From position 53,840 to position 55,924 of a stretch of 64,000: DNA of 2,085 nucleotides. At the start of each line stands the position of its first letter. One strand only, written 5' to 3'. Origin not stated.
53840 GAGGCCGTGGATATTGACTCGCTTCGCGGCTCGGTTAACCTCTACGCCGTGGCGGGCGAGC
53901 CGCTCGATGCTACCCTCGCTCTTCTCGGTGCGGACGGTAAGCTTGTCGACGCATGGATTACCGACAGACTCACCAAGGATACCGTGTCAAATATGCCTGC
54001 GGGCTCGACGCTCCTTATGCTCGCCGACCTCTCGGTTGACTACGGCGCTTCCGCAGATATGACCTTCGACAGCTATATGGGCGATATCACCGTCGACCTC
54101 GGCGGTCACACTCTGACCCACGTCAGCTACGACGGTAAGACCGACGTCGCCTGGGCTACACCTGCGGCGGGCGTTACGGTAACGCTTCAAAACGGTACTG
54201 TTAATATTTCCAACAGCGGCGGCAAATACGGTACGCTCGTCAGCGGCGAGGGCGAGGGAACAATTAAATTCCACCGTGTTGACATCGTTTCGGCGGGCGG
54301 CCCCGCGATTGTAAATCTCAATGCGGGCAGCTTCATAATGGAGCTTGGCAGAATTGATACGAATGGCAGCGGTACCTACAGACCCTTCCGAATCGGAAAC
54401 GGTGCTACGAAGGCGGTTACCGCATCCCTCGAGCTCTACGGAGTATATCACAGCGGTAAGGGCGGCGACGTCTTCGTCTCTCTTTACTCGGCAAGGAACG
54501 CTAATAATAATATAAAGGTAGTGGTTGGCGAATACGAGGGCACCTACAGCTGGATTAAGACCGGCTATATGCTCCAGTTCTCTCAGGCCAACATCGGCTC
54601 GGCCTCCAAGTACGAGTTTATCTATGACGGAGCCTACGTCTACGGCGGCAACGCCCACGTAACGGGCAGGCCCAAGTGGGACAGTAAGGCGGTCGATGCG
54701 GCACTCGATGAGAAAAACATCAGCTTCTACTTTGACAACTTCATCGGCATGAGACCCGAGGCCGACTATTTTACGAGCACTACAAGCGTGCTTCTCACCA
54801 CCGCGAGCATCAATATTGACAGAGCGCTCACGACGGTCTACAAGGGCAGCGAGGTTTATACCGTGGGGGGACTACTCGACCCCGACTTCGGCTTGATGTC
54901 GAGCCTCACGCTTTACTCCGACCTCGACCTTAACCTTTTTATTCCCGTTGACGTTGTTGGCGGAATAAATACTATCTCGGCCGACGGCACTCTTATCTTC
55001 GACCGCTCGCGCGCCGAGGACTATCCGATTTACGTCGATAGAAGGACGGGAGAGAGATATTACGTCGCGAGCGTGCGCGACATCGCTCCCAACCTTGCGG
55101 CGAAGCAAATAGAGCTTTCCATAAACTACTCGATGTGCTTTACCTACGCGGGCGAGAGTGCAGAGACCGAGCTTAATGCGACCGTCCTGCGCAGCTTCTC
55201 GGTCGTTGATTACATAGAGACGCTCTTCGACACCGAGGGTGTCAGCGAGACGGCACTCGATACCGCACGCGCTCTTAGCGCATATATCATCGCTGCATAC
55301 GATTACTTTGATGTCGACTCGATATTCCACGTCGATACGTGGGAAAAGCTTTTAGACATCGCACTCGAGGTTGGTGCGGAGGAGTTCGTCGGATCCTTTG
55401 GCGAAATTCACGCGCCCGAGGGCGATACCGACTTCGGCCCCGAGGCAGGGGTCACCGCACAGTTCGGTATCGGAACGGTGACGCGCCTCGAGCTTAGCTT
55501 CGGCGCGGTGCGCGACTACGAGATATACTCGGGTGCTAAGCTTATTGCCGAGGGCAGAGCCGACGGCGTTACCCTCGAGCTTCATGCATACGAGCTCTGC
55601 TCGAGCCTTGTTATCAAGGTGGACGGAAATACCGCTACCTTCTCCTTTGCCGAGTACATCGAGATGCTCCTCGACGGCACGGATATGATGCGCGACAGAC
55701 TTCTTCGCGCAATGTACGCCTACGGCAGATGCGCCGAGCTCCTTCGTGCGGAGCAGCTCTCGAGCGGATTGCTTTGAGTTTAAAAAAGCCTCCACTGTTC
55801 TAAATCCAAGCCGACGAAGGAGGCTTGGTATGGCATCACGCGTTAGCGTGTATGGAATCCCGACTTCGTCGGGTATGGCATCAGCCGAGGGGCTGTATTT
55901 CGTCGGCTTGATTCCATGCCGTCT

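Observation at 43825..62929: AraC-linked 18-kb locus of Sec-secreted giants (helical/LamG protein, heparinase II/III-like protein, P4-P6) plus a 36-aa peptide: candidate undescribed extracellular system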

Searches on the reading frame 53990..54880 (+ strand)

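Call 74: search_protein_families(library=pfam, proteins=[window:53990-54880:+], max_evalue=5)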
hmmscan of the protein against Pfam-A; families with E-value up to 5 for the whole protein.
seq(297 aa): 4 families
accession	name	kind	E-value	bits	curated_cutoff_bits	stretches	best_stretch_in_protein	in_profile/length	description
PF01150.23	GDA1_CD39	-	0.0026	16.9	24.9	1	166-201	118-154/423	GDA1/CD39 (nucleoside phosphatase) family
PF06097.16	DUF945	-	0.0061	16.1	26.8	1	17-107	156-241/460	Bacterial protein of unknown function (DUF945)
PF03785.20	Peptidase_C25_C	-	0.055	13.8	25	0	137-182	26-69/79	Peptidase family C25, C terminal ig-like domain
PF03422.21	CBM_6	-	1.2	9.9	28.9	1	187-216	26-55/125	Carbohydrate binding module (family 6)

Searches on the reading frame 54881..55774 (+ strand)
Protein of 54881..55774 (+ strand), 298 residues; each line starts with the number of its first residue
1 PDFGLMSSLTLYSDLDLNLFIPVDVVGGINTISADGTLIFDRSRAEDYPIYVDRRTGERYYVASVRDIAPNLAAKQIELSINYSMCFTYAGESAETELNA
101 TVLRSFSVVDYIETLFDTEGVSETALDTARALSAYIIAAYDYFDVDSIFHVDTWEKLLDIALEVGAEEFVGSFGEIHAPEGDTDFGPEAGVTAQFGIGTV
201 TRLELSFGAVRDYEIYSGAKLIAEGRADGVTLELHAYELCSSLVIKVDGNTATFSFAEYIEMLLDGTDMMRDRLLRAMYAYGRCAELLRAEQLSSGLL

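Call 74: search_protein_families(library=pfam, proteins=[window:54881-55774:+], max_evalue=5)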
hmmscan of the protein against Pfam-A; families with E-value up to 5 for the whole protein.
seq(298 aa): 1 family
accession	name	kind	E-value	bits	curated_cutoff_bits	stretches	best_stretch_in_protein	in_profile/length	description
PF11110.13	Phage_hub_GP28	-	0.11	12.8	21.5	1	219-277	50-108/154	Baseplate hub distal subunit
